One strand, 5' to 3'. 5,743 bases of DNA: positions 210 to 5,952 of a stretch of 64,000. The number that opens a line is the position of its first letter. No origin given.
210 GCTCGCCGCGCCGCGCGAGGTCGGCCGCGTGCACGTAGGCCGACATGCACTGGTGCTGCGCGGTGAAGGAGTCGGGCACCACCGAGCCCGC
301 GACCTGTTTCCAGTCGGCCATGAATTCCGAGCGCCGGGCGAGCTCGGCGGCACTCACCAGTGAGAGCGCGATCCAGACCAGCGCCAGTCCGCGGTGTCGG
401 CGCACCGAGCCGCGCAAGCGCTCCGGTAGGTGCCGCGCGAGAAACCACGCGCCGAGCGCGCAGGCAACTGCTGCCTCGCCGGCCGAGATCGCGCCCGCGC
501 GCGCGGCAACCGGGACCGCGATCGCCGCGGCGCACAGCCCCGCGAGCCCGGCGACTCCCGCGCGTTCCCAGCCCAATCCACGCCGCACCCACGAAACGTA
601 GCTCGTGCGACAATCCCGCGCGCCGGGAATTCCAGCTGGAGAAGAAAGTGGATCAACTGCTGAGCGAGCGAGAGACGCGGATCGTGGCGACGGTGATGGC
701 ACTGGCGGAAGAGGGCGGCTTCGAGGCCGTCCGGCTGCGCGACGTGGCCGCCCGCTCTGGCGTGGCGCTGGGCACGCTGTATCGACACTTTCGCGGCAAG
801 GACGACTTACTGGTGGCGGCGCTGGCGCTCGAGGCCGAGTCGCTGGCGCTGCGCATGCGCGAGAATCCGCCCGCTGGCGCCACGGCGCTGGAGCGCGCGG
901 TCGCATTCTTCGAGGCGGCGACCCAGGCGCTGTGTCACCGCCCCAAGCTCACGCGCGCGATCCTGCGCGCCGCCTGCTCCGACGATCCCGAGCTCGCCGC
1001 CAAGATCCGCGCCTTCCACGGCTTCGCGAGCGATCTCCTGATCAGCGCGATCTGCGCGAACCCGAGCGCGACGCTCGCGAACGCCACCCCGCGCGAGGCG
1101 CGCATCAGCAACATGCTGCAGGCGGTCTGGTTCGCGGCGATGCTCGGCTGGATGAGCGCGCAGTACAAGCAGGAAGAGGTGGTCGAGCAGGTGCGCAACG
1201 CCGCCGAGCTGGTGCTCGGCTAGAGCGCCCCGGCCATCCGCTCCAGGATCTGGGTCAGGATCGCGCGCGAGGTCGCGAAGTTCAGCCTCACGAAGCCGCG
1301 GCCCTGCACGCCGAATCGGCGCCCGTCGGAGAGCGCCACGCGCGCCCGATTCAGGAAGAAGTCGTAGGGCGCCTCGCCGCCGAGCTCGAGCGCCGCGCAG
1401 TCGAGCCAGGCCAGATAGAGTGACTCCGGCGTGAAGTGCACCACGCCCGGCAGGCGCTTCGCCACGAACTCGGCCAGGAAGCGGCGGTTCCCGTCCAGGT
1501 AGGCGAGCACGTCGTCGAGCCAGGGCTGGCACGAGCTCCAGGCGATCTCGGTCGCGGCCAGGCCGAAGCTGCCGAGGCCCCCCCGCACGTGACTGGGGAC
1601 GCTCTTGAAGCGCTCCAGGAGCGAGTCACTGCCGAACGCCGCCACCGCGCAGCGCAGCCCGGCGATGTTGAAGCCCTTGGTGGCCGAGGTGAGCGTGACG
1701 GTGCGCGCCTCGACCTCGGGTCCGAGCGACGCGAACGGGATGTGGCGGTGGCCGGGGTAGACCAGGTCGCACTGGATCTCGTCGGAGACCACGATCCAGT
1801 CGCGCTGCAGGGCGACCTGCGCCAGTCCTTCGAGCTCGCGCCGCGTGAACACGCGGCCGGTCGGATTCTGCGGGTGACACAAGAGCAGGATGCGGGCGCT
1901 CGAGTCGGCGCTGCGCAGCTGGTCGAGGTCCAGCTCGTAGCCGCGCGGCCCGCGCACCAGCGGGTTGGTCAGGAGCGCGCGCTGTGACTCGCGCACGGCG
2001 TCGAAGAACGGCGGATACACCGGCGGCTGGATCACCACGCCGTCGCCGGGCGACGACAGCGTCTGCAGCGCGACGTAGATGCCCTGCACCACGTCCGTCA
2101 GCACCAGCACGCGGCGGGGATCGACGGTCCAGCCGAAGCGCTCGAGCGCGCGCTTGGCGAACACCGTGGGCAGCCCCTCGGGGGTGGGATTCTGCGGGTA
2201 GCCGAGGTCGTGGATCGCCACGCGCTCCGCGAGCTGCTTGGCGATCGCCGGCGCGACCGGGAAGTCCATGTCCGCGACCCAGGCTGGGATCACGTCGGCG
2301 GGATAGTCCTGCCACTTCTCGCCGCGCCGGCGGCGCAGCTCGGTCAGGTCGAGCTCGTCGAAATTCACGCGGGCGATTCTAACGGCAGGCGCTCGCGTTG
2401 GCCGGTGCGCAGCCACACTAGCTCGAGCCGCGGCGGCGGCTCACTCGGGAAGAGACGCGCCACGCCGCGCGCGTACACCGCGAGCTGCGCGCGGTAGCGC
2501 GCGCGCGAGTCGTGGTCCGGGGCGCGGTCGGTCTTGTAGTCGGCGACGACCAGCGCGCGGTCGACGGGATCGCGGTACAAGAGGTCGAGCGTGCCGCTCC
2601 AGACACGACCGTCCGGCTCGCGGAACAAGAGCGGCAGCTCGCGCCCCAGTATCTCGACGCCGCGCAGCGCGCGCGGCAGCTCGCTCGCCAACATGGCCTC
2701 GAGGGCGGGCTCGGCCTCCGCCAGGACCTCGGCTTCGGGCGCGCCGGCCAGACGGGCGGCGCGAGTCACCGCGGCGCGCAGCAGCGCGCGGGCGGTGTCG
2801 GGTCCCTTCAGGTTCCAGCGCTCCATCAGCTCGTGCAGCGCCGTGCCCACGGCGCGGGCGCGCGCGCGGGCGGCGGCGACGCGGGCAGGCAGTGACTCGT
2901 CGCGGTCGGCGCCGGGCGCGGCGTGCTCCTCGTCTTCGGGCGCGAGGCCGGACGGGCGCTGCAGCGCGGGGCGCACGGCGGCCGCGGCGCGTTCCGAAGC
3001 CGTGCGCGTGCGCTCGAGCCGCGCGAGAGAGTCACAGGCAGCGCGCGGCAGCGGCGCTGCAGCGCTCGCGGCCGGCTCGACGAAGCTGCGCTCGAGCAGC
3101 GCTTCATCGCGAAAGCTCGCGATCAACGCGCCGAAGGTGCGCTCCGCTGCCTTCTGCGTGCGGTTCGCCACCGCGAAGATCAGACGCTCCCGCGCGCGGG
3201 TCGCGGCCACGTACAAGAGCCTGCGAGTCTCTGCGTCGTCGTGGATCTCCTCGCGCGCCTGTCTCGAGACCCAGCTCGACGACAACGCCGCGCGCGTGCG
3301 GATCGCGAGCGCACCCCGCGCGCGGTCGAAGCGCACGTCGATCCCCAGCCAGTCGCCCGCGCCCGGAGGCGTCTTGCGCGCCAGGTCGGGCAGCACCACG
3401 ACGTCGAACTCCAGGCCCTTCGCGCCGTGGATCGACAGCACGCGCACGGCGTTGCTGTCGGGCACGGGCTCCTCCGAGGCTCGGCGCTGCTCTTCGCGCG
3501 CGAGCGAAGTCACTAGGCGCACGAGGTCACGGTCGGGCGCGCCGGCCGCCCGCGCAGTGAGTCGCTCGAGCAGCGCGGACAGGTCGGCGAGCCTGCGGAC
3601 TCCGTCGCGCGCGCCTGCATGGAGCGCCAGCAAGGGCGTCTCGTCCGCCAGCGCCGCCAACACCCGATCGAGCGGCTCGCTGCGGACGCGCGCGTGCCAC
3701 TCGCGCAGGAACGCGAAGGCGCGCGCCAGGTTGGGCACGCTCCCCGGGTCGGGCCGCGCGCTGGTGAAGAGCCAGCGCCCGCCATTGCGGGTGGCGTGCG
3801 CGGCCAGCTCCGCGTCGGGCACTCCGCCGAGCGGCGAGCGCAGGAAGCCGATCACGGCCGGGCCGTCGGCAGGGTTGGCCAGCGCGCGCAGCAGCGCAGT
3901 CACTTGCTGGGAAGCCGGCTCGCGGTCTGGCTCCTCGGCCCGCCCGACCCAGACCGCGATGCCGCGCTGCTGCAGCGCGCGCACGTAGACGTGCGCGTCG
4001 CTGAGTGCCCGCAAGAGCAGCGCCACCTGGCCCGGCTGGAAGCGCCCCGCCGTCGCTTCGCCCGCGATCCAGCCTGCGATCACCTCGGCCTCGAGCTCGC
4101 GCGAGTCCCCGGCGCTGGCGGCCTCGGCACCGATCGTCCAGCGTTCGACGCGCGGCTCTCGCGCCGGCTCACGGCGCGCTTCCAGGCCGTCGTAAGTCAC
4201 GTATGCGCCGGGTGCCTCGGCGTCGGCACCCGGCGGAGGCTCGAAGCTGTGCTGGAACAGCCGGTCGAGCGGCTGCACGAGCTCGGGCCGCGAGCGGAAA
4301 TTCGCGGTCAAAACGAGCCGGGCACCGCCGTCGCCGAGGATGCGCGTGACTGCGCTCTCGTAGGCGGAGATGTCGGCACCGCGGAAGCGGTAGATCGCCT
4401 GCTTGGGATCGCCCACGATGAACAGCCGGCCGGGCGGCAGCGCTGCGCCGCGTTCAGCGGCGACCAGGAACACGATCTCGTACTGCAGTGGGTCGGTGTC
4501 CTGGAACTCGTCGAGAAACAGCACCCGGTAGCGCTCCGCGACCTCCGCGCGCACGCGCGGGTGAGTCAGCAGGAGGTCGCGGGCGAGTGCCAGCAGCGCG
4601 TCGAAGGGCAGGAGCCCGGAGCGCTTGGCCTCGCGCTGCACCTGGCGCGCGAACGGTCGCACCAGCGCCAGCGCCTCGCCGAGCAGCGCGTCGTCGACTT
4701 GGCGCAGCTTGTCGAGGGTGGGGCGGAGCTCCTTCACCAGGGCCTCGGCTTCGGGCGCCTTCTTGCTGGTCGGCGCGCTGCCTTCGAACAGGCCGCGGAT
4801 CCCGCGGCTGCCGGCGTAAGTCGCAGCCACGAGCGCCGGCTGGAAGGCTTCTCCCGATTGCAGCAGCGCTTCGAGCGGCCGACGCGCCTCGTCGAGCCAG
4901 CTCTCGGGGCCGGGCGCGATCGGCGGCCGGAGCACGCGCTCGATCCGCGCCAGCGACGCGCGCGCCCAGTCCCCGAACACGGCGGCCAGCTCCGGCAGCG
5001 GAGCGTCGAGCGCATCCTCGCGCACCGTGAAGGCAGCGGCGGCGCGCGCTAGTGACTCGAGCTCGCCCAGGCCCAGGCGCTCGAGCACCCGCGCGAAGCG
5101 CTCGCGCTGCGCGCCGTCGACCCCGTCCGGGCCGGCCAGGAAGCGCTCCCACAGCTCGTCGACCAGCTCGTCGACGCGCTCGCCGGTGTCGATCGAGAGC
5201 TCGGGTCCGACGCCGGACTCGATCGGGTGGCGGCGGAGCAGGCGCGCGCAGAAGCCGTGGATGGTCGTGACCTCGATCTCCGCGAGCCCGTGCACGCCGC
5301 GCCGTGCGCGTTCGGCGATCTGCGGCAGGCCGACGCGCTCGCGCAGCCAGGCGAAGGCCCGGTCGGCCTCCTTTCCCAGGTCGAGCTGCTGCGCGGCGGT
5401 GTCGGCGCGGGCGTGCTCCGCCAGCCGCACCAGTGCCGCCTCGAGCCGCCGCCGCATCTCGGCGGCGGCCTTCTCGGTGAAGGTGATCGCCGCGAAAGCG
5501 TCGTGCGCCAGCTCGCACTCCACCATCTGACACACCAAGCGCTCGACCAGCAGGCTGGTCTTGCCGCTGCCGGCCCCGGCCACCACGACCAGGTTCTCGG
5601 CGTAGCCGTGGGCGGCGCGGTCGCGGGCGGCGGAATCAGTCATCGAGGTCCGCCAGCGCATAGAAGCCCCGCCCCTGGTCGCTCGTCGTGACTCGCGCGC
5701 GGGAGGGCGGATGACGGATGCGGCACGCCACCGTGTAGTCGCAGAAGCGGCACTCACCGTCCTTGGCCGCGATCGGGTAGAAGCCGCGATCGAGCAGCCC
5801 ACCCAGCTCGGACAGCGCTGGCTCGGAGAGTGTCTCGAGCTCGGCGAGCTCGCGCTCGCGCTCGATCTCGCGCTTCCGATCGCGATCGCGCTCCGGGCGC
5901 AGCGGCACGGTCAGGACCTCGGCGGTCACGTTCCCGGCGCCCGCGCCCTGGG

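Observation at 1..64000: Heptamer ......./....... occurs about once per kb, in all reading frames, roughly 9-fold over composition expectation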

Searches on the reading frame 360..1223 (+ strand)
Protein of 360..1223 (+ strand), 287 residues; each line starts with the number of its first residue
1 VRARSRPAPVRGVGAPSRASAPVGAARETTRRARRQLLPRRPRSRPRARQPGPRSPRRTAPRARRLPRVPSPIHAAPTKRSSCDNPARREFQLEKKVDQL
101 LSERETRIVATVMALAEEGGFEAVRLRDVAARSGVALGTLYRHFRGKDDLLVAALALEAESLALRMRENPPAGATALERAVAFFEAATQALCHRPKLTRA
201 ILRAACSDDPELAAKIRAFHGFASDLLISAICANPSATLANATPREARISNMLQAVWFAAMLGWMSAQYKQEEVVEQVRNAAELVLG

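Call 11: search_protein_families(library=pfam, proteins=[window:360-1223:+])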
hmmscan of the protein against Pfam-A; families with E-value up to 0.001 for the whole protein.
window:360-1223:+ (287 aa): 2 families
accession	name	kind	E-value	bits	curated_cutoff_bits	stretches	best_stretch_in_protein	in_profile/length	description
PF00440.29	TetR_N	-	4.3e-13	49.3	24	1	109-154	2-47/47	Bacterial regulatory proteins, tetR family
PF17925.6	TetR_C_20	-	2e-07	31.7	26.5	1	173-284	1-106/107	Tetracyclin repressor-like, C-terminal domain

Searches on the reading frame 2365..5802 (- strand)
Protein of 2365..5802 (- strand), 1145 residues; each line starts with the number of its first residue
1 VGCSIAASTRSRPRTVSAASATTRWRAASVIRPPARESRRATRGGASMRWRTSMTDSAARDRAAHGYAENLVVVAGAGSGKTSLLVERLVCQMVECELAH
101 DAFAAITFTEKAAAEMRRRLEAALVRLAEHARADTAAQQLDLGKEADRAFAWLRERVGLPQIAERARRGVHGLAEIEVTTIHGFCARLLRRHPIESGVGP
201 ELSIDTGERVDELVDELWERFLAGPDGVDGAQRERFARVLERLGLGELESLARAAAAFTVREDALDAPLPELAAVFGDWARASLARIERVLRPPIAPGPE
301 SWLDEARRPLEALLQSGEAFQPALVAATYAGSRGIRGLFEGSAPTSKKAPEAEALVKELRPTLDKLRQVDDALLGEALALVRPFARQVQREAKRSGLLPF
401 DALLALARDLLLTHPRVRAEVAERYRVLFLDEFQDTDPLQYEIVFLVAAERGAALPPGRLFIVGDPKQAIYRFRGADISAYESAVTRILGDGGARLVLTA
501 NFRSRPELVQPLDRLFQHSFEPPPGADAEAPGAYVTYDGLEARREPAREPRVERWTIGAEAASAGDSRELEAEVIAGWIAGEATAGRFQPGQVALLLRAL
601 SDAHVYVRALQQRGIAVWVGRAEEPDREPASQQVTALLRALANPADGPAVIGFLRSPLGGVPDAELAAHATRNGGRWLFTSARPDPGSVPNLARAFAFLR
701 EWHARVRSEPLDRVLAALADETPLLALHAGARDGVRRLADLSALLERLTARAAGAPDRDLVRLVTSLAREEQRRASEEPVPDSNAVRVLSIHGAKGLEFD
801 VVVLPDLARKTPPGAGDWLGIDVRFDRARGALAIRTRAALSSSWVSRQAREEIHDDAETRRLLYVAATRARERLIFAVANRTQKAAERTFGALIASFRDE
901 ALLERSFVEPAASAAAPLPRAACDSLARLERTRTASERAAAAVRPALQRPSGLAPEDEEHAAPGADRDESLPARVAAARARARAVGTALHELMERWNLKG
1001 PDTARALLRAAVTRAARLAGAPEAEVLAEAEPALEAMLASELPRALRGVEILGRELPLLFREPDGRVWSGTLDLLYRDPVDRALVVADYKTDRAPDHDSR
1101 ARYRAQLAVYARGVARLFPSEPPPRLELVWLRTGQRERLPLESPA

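Call 10: search_protein_families(library=pfam, proteins=[window:2365-5802:-])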
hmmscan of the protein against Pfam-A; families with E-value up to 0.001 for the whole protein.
window:2365-5802:- (1145 aa): 6 families
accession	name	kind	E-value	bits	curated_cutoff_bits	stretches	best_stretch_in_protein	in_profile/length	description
PF00580.27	UvrD-helicase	-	1.8e-49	169.3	23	1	62-483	7-265/271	UvrD/REP helicase N-terminal domain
PF13361.12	UvrD_C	-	2.8e-20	73.5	25.6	1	733-880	236-349/350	UvrD-like helicase C-terminal domain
PF13245.12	AAA_19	-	3e-14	53.8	25.1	1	68-474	11-134/134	AAA domain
PF12705.13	PDDEXK_1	-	1.3e-12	48.6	22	1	977-1133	29-189/247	PD-(D/E)XK nuclease superfamily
PF13538.12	UvrD_C_2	-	3.4e-11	43.3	27.4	2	855-875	29-50/52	UvrD-like helicase C-terminal domain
PF01443.25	Viral_helicase1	-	8.1e-05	23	21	0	72-109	2-35/228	Viral superfamily 1 RNA helicase core domain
